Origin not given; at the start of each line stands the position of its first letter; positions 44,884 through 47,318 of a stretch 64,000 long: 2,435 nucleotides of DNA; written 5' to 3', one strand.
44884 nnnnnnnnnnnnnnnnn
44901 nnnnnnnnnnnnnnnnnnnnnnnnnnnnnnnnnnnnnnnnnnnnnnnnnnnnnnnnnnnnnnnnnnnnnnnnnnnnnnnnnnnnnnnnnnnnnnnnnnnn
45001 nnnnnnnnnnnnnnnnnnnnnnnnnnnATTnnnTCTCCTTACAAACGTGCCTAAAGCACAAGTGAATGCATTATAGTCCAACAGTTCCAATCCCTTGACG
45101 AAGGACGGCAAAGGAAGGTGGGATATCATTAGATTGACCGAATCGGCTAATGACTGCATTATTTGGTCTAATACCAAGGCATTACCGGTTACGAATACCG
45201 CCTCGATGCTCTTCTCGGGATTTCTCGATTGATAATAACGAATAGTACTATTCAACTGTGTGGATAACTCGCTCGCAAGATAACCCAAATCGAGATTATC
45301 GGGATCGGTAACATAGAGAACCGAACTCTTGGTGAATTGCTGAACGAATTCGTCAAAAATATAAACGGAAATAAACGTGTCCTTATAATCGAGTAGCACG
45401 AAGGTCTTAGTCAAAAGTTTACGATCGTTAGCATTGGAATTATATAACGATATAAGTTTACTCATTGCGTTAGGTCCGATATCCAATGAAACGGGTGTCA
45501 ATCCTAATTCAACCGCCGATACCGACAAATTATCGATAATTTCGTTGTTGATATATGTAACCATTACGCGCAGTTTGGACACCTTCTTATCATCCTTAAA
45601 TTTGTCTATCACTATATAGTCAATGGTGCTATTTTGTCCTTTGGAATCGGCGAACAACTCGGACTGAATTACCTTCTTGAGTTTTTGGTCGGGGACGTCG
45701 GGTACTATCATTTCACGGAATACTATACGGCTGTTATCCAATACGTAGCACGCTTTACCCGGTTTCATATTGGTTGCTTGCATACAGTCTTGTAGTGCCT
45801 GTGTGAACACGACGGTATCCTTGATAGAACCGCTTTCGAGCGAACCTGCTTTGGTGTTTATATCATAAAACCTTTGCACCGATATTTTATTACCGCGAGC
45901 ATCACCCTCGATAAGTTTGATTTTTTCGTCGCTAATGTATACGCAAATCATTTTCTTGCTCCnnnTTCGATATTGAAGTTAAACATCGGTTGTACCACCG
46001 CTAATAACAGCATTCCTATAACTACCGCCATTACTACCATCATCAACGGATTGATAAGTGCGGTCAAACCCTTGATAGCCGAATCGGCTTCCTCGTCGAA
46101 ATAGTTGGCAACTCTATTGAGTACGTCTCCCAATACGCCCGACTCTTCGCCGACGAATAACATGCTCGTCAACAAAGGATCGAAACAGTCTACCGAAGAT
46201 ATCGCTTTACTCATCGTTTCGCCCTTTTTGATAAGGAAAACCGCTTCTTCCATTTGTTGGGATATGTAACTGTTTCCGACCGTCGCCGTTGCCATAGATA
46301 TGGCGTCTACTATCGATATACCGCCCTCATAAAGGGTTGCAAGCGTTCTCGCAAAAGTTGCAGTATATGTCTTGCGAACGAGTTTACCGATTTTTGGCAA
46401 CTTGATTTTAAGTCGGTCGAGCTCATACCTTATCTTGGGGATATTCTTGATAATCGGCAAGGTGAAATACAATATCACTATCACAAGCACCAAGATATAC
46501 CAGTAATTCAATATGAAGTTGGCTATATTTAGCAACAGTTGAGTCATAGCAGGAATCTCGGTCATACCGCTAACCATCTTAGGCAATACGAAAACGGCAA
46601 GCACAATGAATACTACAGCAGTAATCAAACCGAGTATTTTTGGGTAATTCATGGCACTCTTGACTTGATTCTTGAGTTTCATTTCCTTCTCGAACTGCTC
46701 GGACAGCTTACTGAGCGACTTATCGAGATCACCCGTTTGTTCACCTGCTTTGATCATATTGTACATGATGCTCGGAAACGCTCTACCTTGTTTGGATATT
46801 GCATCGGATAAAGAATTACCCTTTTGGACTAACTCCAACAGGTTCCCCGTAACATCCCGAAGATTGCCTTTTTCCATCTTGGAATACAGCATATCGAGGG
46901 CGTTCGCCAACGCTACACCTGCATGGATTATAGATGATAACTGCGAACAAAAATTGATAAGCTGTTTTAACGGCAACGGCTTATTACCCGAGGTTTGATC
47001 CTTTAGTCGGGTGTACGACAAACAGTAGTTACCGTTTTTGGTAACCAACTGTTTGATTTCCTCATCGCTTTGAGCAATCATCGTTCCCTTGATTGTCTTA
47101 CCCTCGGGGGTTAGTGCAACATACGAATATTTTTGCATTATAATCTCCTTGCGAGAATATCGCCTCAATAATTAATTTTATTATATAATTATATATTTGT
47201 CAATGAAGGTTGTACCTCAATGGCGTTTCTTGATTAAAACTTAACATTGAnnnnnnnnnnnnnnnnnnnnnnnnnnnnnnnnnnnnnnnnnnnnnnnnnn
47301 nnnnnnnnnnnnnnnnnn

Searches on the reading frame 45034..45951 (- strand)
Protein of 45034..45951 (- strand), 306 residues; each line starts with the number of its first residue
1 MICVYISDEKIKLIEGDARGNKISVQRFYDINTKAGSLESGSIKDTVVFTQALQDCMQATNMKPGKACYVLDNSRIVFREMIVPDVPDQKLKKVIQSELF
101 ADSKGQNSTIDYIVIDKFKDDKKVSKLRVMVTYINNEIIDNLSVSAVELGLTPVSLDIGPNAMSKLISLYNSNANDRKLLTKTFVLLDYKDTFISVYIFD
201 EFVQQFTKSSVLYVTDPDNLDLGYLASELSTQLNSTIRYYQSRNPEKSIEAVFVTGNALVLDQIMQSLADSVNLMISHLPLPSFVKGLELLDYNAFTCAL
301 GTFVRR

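Call 25: search_protein_families(library=pfam, proteins=[window:45034-45951:-], max_evalue=0.001)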
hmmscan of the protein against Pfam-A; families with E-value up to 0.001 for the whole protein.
window:45034-45951:- (306 aa): 1 family
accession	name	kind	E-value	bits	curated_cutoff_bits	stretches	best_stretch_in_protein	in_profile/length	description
PF11104.14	PilM_2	-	2.1e-06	27.4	27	1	5-196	3-194/340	Type IV pilus assembly protein PilM;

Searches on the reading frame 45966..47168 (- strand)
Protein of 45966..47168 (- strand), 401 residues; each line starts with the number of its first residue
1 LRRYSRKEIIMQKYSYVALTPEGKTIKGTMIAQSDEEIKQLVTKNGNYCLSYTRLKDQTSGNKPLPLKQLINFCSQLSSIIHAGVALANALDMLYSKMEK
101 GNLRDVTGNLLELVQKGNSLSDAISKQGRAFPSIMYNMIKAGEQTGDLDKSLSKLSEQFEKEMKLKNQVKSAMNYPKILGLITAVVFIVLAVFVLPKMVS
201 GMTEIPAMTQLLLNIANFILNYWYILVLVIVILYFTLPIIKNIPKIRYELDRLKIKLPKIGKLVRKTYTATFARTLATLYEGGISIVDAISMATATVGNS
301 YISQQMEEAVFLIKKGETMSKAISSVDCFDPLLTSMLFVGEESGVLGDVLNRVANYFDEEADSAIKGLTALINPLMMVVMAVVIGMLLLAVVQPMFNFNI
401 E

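Call 25: search_protein_families(library=pfam, proteins=[window:45966-47168:-], max_evalue=0.001)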
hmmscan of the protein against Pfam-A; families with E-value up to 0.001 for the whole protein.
window:45966-47168:- (401 aa): 2 families
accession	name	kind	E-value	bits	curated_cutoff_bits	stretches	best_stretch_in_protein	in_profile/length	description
PF00482.28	T2SSF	-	3.2e-55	185.9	25.2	2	73-196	1-125/125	Type II secretion system (T2SS), protein F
PF20990.2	DUF2207_C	-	0.00018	21.7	33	0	97-235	64-185/247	Predicted membrane protein (DUF2207) C-terminal domain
